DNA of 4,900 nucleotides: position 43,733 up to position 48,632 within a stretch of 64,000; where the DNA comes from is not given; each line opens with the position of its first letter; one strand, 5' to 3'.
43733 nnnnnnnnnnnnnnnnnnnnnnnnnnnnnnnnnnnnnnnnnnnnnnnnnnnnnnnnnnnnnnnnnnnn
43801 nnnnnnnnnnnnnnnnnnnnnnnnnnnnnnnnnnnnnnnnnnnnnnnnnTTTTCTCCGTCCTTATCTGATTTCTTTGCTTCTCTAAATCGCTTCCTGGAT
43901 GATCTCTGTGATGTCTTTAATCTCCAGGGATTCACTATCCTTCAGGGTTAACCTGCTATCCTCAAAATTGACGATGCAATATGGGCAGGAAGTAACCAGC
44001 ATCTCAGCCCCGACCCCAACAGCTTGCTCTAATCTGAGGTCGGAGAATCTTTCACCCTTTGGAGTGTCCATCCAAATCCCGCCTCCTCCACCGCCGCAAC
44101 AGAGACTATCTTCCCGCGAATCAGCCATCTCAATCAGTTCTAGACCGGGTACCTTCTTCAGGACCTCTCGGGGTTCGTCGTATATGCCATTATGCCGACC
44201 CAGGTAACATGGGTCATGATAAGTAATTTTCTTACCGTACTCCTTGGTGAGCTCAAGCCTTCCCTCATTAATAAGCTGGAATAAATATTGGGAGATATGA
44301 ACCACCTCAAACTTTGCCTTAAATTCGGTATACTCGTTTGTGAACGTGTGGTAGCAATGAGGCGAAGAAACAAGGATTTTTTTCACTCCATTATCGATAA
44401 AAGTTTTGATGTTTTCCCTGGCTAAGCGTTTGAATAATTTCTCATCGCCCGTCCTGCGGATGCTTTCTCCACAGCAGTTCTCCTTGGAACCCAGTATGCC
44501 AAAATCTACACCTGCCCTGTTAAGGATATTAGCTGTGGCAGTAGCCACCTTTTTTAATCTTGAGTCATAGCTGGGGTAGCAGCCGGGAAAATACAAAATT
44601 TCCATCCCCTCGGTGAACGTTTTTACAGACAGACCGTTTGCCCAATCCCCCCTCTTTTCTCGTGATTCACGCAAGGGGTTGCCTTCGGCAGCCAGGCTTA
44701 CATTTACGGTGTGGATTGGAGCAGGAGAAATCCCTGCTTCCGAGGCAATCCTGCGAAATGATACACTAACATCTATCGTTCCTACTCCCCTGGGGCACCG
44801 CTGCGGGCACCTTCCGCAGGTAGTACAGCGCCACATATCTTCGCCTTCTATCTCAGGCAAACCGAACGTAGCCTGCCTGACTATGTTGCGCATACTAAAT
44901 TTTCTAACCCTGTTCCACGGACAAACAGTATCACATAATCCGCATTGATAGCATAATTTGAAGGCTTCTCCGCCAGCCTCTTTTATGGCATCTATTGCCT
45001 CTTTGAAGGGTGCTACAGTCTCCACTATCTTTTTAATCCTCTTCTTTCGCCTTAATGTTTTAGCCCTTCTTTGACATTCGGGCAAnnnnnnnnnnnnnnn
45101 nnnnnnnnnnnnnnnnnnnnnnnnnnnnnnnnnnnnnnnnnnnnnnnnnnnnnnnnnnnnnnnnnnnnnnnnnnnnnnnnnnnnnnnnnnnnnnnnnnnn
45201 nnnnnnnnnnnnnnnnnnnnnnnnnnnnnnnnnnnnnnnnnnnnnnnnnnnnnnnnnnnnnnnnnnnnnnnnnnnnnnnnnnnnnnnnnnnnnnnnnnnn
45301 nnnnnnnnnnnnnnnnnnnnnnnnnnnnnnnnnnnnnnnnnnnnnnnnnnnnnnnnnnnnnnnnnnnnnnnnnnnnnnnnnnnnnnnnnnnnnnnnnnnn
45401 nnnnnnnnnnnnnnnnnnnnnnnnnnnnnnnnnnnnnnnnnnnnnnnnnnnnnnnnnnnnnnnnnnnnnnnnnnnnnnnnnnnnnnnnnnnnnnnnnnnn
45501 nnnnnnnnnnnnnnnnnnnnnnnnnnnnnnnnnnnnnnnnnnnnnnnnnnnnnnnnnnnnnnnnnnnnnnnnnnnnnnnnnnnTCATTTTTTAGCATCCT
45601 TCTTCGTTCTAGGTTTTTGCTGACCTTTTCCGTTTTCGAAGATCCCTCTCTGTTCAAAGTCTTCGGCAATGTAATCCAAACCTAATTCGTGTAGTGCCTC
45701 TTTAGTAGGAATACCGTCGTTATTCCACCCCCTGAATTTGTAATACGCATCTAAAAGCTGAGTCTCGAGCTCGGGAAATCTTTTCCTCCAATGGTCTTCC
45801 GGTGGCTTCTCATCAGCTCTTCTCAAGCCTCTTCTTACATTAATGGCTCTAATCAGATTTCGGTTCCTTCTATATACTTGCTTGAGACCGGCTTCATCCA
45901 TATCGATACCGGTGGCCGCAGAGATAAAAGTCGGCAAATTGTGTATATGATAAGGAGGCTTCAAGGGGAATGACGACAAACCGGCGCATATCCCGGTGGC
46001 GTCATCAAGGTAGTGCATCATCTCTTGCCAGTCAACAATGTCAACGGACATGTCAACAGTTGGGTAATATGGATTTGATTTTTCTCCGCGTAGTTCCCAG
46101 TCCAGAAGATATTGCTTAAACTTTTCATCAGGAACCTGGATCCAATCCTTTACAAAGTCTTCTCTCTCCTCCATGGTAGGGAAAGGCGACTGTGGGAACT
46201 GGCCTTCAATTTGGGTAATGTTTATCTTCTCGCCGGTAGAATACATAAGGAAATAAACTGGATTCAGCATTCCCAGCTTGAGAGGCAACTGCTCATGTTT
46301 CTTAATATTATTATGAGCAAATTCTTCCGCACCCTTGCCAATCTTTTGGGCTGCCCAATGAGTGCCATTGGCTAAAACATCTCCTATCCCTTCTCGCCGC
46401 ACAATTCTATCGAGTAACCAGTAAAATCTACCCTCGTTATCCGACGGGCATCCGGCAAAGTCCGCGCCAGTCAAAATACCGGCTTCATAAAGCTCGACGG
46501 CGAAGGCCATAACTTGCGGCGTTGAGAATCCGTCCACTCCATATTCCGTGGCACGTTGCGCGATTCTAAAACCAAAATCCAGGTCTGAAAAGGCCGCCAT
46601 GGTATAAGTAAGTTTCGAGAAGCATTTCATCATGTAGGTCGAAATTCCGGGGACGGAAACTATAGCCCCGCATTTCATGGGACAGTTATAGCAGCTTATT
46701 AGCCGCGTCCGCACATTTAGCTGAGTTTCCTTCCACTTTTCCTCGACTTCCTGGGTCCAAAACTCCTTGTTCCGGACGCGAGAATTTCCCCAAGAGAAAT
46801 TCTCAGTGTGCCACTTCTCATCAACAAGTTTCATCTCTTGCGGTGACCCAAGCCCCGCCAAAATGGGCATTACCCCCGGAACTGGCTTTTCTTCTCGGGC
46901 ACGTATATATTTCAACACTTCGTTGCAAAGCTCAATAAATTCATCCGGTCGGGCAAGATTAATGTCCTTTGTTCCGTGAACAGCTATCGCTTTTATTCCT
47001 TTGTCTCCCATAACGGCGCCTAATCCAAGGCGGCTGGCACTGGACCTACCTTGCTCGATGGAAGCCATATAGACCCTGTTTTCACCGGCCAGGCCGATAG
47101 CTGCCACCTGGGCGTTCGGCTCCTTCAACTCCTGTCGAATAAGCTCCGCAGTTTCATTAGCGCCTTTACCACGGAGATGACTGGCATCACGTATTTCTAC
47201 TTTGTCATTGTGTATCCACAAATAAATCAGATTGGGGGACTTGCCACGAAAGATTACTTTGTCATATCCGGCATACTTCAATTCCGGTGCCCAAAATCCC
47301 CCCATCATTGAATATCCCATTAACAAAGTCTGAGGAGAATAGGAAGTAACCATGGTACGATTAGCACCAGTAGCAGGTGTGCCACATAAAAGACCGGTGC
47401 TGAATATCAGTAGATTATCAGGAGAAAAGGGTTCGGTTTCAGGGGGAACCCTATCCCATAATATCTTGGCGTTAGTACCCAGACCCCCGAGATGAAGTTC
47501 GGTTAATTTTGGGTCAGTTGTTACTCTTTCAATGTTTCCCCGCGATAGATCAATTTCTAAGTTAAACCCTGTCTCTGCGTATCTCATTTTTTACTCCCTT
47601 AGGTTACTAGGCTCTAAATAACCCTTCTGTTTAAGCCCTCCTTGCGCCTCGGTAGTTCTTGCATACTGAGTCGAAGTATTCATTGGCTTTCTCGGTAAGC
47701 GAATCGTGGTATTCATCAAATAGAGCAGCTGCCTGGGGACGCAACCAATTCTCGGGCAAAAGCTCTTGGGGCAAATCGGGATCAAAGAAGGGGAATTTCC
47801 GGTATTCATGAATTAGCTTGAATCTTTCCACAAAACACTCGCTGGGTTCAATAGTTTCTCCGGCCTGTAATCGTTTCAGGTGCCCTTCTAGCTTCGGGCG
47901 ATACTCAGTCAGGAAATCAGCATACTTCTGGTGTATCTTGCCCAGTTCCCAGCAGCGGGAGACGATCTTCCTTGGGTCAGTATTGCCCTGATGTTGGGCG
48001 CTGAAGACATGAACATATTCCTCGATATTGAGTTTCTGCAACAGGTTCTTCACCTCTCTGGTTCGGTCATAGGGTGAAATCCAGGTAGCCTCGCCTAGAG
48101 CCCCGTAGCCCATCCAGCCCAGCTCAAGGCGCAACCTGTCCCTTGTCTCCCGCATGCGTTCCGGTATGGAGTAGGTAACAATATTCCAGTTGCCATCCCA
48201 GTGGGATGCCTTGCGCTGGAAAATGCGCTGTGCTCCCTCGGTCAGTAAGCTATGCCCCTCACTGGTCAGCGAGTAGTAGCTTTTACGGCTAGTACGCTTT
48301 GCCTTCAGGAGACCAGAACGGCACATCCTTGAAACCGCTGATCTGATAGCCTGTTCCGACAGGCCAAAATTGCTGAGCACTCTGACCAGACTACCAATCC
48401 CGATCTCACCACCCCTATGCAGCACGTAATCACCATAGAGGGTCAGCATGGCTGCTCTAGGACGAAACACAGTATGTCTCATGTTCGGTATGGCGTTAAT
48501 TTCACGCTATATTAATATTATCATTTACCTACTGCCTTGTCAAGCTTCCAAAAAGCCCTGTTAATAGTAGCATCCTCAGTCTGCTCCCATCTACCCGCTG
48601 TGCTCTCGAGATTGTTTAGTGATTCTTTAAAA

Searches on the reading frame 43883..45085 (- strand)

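Call 63: search_protein_families(library=pfam, proteins=[window:43883-45085:-], max_evalue=1e-8)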
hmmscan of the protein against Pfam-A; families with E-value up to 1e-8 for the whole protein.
window:43883-45085:- (400 aa): 2 families
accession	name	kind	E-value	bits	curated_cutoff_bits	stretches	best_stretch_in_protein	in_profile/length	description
PF02754.22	CCG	-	2.5e-39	133.7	20.6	2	287-374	1-84/85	Cysteine-rich domain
PF13183.11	Fer4_8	-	1.8e-11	44.8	27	1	43-101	3-68/68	4Fe-4S dicluster domain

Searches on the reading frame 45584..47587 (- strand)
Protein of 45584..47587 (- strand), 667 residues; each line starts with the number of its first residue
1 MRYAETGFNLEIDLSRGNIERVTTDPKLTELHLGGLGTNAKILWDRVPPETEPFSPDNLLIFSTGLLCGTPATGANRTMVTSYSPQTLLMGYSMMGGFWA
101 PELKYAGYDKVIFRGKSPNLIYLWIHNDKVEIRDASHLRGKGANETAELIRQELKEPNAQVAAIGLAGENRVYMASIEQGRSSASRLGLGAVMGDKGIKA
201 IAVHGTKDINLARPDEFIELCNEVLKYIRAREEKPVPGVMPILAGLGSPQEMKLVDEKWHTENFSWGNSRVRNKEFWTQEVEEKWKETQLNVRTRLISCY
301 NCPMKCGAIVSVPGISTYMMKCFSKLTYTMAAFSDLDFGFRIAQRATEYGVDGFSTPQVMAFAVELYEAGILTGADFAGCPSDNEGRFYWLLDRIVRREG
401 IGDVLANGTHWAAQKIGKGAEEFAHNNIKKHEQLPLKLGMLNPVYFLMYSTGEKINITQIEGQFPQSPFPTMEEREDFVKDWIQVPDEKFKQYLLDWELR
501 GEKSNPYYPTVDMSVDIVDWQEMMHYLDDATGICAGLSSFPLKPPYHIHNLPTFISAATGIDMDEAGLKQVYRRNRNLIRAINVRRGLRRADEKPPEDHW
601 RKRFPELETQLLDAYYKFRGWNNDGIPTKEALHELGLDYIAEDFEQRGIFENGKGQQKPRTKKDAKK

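Call 63: search_protein_families(library=pfam, proteins=[window:45584-47587:-], max_evalue=1e-8)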
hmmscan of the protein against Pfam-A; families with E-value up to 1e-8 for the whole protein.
window:45584-47587:- (667 aa): 2 families
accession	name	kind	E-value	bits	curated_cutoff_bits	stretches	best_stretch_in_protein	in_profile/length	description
PF02730.20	AFOR_N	-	6.2e-69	232.2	29.8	1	10-206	4-199/199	Aldehyde ferredoxin oxidoreductase, N-terminal domain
PF01314.23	AFOR_C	-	2e-62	212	27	1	234-637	11-385/385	Aldehyde ferredoxin oxidoreductase, domains 2 & 3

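Call 74: find_homologous_proteins(query=window:45584-47587:-, max_evalue=1e-100)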
Query window:45584-47587:- (667 aa): 7826 proteins with E <= 1e-100 among 8000 candidates; the best 120 are listed.
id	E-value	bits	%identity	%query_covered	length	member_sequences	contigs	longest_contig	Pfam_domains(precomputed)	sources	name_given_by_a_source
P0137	0.0e+0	1572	100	100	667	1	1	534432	PF02730.21,PF01314.24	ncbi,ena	-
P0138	0.0e+0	1562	99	100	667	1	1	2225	PF02730.21,PF01314.24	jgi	jgi:benzoyl-CoA reductase subunit BamB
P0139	0.0e+0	1560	99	100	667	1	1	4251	PF02730.21,PF01314.24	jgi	-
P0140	0.0e+0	1528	96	100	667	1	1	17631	PF02730.21,PF01314.24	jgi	jgi:benzoyl-CoA reductase subunit BamB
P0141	0.0e+0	1516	95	100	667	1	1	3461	PF02730.21,PF01314.24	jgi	jgi:benzoyl-CoA reductase subunit BamB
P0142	0.0e+0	1516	96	100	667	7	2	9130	PF02730.21,PF01314.24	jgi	-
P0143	0.0e+0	1515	96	100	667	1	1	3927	PF02730.21,PF01314.24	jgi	jgi:benzoyl-CoA reductase subunit BamB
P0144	0.0e+0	1514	95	100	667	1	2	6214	PF02730.21,PF01314.24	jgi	jgi:benzoyl-CoA reductase subunit BamB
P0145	0.0e+0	1512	95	100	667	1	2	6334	PF02730.21,PF01314.24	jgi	jgi:aldehyde:ferredoxin oxidoreductase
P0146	0.0e+0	1512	95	100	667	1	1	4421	PF02730.21,PF01314.24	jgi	jgi:aldehyde:ferredoxin oxidoreductase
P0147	0.0e+0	1510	95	100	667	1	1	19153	PF02730.21,PF01314.24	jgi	jgi:benzoyl-CoA reductase subunit BamB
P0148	0.0e+0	1503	95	99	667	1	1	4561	PF02730.21,PF01314.24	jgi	jgi:aldehyde:ferredoxin oxidoreductase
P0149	0.0e+0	1503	95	100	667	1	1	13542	PF02730.21,PF01314.24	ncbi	ncbi:aldehyde ferredoxin oxidoreductase N-terminal domain-containing protein [Chloroflexota bacteriu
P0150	0.0e+0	1502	95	100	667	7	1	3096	PF02730.21,PF01314.24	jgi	-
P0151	0.0e+0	1501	94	100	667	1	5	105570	PF02730.21,PF01314.24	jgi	jgi:benzoyl-CoA reductase subunit BamB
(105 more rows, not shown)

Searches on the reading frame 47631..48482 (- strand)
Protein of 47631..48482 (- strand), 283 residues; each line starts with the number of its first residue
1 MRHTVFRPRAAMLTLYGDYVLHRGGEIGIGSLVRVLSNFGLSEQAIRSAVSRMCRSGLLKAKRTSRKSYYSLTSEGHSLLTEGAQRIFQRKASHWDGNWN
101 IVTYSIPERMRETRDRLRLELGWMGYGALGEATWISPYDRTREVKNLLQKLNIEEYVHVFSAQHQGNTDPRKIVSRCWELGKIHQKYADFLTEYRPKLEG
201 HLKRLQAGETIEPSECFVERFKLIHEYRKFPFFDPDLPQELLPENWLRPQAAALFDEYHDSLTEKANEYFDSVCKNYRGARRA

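Call 97: search_protein_families(library=pfam, proteins=[window:47631-48482:-], max_evalue=0.00001)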
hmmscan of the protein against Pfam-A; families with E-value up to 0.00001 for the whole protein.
window:47631-48482:- (283 aa): 3 families
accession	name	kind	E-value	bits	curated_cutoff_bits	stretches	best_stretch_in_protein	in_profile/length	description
PF20803.2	PaaX_M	-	2e-28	98.8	24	1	93-174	2-83/83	PaaX protein central Cas2-like domain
PF08223.16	PaaX_C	-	9.6e-26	90.4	22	1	178-271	1-90/91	PaaX-like protein C-terminal domain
PF07848.18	PaaX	-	6.2e-23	81.3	24.8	1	8-76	2-70/70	PaaX-like protein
